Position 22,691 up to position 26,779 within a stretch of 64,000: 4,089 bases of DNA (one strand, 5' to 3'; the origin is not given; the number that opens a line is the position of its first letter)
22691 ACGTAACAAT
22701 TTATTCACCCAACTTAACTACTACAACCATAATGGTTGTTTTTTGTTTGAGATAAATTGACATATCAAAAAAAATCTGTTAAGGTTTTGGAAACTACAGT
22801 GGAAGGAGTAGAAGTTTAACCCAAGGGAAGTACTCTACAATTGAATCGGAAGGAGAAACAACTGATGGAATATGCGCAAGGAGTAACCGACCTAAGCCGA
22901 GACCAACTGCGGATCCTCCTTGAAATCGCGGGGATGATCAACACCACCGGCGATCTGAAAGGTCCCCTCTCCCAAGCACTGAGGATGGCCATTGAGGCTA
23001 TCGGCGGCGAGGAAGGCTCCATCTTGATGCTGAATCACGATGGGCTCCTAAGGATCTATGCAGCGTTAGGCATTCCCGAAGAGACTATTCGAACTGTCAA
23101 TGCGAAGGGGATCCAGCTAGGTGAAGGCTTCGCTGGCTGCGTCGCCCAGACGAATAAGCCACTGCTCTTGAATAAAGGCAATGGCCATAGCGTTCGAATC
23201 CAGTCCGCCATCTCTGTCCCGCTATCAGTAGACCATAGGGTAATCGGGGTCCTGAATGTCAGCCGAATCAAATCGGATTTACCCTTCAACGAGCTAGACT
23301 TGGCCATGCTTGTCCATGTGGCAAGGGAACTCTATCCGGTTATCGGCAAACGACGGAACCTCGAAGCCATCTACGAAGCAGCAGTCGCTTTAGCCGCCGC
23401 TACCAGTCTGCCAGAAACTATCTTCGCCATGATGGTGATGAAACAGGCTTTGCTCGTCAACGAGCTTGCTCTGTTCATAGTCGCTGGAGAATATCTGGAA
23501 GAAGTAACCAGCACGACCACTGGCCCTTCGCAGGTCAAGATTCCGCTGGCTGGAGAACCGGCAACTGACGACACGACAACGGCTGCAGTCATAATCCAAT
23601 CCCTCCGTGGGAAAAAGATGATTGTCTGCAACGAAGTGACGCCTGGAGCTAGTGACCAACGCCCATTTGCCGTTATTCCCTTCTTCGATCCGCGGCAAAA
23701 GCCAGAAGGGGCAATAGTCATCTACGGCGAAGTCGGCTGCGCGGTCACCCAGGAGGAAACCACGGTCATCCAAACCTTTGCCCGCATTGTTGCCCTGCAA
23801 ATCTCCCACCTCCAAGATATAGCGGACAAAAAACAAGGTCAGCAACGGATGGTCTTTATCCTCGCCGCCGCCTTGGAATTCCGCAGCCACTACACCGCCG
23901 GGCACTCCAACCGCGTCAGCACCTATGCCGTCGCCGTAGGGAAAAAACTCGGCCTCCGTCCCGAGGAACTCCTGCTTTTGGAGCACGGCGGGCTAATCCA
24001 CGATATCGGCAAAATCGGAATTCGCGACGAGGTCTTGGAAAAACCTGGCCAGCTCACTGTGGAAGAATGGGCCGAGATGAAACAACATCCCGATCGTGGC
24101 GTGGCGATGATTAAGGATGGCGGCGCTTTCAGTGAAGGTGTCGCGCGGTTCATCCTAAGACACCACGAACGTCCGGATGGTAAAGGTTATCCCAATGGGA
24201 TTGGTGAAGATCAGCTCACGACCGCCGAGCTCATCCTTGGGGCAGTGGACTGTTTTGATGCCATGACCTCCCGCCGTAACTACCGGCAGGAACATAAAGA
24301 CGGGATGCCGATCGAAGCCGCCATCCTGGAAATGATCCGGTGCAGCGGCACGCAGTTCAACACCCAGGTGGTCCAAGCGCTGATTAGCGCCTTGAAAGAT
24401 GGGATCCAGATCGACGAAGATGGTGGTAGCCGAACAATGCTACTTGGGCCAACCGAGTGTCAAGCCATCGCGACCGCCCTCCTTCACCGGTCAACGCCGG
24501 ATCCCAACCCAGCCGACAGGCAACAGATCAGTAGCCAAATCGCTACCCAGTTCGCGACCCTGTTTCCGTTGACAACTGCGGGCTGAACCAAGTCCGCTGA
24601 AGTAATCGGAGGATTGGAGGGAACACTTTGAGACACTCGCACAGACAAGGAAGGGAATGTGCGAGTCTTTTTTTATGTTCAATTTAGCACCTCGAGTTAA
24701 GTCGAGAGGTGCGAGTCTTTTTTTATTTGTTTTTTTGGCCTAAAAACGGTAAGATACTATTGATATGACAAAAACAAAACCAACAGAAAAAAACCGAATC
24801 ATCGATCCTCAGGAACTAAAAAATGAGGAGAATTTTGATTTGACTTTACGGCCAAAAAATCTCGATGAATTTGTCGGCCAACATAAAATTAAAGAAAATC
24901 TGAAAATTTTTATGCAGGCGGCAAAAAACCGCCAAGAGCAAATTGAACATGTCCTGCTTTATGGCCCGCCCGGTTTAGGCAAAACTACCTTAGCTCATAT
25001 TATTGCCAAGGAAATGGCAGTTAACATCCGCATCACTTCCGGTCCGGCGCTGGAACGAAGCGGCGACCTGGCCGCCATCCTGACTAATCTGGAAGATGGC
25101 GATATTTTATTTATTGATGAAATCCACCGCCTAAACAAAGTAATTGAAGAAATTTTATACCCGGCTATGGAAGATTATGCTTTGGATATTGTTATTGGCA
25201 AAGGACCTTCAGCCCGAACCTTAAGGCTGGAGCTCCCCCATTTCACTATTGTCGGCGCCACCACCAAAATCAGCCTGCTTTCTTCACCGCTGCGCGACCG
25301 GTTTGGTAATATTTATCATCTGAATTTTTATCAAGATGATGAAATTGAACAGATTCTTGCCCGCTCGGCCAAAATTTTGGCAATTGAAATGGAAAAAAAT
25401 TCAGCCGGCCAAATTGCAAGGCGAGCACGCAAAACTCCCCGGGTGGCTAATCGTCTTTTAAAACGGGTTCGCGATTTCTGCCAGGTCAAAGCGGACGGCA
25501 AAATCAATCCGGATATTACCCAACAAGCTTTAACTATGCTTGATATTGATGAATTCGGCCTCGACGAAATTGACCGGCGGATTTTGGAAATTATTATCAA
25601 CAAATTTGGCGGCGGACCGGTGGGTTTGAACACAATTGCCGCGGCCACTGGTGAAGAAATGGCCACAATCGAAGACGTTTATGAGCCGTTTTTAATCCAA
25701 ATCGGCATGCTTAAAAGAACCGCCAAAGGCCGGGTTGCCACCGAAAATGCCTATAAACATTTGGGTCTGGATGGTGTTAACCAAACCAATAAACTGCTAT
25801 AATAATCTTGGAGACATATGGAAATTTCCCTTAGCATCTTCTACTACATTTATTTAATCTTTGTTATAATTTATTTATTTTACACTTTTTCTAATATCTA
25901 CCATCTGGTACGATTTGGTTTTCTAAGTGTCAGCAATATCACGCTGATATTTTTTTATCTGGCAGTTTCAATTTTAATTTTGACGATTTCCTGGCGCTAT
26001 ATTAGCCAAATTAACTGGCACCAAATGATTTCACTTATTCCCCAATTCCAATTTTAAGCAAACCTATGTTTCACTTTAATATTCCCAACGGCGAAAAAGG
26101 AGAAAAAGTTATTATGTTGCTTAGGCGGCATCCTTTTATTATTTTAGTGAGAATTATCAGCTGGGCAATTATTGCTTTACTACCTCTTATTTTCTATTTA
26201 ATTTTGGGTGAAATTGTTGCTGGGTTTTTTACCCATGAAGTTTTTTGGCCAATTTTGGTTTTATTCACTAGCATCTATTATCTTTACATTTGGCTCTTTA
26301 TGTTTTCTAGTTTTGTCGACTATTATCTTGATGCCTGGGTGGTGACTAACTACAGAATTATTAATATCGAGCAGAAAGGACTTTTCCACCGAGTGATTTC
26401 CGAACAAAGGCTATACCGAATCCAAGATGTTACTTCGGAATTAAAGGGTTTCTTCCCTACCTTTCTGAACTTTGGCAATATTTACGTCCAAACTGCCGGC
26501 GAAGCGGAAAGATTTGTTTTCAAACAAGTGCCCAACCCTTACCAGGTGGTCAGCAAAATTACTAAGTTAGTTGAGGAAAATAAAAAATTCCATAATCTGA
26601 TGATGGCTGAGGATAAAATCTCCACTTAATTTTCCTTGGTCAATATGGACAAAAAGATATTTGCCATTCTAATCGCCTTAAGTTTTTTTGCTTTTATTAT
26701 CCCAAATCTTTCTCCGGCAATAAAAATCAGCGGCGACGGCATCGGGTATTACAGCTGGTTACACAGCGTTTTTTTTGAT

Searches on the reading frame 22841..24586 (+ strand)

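Call 11: search_protein_families(library=pfam, proteins=[window:22841-24586:+], max_evalue=0.001)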
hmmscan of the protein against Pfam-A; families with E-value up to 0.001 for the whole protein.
window:22841-24586:+ (581 aa): 5 families
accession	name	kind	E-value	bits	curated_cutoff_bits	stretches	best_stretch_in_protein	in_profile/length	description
PF13487.12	HD_5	-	3e-23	82.9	27.2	1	344-506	6-166/170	HD domain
PF01966.28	HD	-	6.7e-15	55.8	22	1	353-475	2-116/116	HD domain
PF01590.32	GAF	-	9.1e-14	52.6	22.4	1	43-163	6-128/133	GAF domain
PF13185.12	GAF_2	-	4.4e-12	46.8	28.6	1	44-162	9-129/136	GAF domain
PF13492.12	GAF_3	-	1.8e-06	28.8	27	0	120-163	80-122/129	GAF domain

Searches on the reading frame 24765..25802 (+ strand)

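Call 46: search_protein_families(library=pfam, proteins=[window:24765-25802:+], max_evalue=0.001)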
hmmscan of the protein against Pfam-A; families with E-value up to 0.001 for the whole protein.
window:24765-25802:+ (345 aa): 17 families
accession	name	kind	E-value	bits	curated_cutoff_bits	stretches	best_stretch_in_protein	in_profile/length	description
PF05496.18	RuvB_N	-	1.3e-80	269.2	27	1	28-186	1-159/159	Holliday junction DNA helicase RuvB P-loop domain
PF17864.7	AAA_lid_4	-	1.1e-28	99.2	27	1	189-262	1-74/74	RuvB AAA lid domain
PF05491.19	RuvB_C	-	7e-26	90.4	24.7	1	263-333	1-71/72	RuvB C-terminal winged helix domain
PF00004.35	AAA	-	6.6e-21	75.6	21.2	1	63-186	1-129/131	ATPase family associated with various cellular activities (AAA)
PF07728.20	AAA_5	-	6.5e-10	39.6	22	1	62-180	1-139/139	AAA domain (dynein-related subfamily)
PF06068.19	TIP49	-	4.2e-06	26.6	23.8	1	33-91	23-81/347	TIP49 P-loop domain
PF13173.12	AAA_14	-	2.4e-05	24.8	27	1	63-144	5-95/129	AAA domain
PF20720.3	nSTAND3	-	5e-05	23.5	27.2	1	51-87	8-44/155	Novel STAND NTPase 3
PF13191.12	AAA_16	-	7.5e-05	23.7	32.6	1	44-92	10-57/167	AAA ATPase domain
PF03215.21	Rad17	-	0.00016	22.1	23.8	1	37-99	23-84/186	Rad17 P-loop domain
PF01078.27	Mg_chelatase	-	0.00021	21.2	20.3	0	34-81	3-43/207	Magnesium chelatase, subunit ChlI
PF02367.23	TsaE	-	0.00024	21.5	26.6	0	49-92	10-53/128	Threonylcarbamoyl adenosine biosynthesis protein TsaE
PF00493.29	MCM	-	0.00024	20.7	23.3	0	19-142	9-152/224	MCM P-loop domain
PF00308.24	Bac_DnaA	-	0.00049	20.8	23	0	34-86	8-60/162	Bacterial DnaA ATPAse domain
PF00910.28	RNA_helicase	-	0.0007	20.5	21.5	0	63-126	1-64/105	RNA helicase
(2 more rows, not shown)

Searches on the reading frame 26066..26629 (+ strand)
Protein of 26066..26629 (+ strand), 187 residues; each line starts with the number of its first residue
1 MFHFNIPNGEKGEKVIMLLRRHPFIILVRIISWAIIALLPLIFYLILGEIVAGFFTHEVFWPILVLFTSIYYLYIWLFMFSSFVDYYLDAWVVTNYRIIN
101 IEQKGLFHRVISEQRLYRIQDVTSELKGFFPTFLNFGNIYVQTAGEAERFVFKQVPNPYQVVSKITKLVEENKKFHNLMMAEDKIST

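Call 46: search_protein_families(library=pfam, proteins=[window:26066-26629:+], max_evalue=0.001)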
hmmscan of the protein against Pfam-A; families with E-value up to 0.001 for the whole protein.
window:26066-26629:+ (187 aa): 1 family
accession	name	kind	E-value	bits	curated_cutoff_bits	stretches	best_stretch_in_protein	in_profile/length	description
PF03703.20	bPH_2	-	1.4e-05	25.6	22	1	103-162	16-75/78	Bacterial PH domain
